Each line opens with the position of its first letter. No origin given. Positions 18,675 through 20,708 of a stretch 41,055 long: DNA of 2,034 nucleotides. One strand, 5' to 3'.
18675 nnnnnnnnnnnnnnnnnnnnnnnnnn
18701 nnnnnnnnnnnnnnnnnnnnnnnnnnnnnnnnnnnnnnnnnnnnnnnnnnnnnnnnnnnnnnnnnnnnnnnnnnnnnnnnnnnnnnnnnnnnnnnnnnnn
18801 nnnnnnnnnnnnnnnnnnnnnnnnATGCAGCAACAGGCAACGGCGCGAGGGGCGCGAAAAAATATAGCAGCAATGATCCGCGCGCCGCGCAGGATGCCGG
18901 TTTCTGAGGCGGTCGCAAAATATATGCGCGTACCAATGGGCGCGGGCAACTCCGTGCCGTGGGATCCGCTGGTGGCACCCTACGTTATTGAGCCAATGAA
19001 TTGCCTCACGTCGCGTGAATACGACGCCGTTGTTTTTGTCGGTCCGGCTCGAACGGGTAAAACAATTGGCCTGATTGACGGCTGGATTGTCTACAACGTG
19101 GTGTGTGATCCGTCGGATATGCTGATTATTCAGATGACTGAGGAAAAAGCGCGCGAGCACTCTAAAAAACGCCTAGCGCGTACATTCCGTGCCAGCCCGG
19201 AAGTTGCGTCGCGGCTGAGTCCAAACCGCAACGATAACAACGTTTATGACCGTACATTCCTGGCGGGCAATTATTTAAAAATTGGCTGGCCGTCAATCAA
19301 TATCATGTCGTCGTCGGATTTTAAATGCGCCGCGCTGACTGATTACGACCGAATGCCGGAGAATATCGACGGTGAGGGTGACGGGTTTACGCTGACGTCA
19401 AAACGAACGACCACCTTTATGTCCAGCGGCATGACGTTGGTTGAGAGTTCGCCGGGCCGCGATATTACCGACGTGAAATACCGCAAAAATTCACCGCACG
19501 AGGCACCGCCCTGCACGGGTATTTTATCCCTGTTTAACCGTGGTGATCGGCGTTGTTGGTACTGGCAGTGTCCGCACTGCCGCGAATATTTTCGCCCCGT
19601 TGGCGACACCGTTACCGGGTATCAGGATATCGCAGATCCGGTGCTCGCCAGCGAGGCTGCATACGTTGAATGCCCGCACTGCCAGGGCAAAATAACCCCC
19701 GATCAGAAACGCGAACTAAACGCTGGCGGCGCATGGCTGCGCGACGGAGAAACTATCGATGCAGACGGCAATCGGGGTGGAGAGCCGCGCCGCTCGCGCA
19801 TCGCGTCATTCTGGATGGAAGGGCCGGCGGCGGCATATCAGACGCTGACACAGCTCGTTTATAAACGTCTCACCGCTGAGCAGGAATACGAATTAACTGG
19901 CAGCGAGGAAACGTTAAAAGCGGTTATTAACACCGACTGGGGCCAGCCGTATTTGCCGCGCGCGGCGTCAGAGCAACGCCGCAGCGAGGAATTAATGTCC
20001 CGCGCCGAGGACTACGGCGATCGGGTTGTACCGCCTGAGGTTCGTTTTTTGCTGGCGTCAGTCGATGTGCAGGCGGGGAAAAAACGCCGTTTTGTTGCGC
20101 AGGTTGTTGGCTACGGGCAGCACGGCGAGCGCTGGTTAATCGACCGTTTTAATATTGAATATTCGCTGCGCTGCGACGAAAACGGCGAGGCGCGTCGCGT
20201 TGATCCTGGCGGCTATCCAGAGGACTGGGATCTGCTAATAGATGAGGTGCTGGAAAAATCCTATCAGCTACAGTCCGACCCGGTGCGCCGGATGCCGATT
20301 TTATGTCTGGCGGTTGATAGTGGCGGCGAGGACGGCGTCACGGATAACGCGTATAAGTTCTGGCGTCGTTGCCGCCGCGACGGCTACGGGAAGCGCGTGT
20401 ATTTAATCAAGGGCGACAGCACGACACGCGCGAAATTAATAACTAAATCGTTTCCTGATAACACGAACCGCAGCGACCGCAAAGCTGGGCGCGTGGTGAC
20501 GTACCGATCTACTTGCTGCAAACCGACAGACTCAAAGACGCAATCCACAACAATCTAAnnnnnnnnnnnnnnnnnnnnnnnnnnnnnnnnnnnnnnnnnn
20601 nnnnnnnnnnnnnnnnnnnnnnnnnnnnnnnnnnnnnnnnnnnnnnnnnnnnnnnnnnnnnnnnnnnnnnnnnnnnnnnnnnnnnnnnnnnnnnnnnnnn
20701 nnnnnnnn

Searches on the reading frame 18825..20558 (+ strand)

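Call 88: search_protein_families(library=phrogs, proteins=[window:18825-20558:+], max_evalue=0.00001)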
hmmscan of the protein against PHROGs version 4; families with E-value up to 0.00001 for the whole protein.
window:18825-20558:+ (577 aa): 8 families
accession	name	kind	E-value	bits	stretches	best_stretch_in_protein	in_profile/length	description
phrog_15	-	head and packaging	2.4e-238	795.8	1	1-552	332-829/1330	terminase large subunit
phrog_23163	-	unknown function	6e-72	240.4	1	1-129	1-129/130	-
phrog_15657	-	unknown function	4.7e-69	233.4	1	301-552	4-217/230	-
phrog_20035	-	unknown function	1.8e-28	99.5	1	5-72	3-70/76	-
phrog_12089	-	unknown function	3.8e-24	86.5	1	494-554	2-62/208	-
phrog_33134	-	head and packaging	8.3e-23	82.1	1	275-383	18-126/132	terminase large subunit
phrog_16406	-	unknown function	9.4e-08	32.2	1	247-460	22-226/601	-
phrog_21311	-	head and packaging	2.1e-06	28.7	0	104-300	2-186/218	terminase large subunit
